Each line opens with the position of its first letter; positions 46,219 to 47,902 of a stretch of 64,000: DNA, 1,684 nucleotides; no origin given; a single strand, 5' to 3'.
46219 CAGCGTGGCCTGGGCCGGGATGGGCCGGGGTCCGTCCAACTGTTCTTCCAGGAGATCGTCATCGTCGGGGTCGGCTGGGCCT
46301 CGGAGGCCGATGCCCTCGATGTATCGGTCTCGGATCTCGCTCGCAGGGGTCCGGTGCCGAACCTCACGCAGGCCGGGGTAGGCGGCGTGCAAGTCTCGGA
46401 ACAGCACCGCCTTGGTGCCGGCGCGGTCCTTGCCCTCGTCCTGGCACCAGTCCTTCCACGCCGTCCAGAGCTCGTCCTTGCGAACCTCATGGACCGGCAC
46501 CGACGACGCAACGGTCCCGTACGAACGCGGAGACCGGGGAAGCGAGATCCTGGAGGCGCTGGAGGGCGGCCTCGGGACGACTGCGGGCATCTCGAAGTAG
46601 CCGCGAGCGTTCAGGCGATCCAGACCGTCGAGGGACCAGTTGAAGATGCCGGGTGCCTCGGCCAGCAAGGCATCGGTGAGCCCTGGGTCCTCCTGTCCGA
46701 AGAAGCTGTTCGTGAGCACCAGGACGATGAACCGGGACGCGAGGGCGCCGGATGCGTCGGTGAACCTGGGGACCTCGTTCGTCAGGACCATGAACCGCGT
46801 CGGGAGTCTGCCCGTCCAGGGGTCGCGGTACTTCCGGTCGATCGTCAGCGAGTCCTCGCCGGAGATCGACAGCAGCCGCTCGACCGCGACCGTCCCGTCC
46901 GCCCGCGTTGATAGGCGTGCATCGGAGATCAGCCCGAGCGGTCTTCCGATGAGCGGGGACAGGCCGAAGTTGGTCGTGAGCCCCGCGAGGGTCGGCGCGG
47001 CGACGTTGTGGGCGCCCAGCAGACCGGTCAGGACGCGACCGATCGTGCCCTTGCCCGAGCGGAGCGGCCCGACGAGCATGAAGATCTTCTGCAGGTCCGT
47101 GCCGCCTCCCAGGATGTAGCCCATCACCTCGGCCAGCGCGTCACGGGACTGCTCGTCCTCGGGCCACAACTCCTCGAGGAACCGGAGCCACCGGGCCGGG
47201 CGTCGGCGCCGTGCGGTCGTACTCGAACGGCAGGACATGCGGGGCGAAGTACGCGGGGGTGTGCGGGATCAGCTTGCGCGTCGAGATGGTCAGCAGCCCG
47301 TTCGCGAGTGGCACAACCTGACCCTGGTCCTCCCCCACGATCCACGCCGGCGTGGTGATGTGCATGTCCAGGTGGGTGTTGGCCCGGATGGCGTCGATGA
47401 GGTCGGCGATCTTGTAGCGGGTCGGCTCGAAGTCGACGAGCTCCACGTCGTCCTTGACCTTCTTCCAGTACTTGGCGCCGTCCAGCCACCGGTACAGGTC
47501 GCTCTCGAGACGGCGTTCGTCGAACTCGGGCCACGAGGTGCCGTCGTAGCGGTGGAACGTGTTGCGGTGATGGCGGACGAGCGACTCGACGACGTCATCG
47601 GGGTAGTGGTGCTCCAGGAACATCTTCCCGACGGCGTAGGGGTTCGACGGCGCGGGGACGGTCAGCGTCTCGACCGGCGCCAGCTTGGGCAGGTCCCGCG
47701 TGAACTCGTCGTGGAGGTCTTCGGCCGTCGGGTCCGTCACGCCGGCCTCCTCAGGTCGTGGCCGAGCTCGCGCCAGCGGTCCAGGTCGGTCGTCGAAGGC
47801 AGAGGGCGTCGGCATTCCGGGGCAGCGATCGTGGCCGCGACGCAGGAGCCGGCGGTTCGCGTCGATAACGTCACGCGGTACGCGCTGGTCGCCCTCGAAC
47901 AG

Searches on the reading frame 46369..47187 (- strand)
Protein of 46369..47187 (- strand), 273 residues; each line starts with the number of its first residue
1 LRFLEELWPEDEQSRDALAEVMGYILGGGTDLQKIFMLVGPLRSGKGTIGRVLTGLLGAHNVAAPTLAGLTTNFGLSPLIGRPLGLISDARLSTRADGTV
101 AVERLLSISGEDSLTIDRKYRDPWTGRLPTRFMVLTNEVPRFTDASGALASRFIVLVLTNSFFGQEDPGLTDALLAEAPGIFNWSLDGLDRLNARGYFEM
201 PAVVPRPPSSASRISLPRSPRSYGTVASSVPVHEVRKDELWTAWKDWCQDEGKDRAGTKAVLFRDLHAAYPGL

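Call 23: search_protein_families(library=pfam, proteins=[window:46369-47187:-], max_evalue=0.001)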
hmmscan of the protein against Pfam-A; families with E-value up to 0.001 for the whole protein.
window:46369-47187:- (273 aa): 1 family
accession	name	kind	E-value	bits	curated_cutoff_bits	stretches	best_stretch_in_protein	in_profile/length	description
PF19263.5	DUF5906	-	5.9e-14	53.1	27.6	1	38-146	1-110/114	Family of unknown function (DUF5906)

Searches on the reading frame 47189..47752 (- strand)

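Call 23: search_protein_families(library=pfam, proteins=[window:47189-47752:-], max_evalue=0.001)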
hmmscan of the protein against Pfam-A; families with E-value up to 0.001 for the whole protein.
window:47189-47752:- (188 aa): 1 family
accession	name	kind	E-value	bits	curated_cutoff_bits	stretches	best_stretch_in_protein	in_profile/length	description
PF08706.16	D5_N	-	5e-08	33.8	22.4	1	45-184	3-133/145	D5 N terminal like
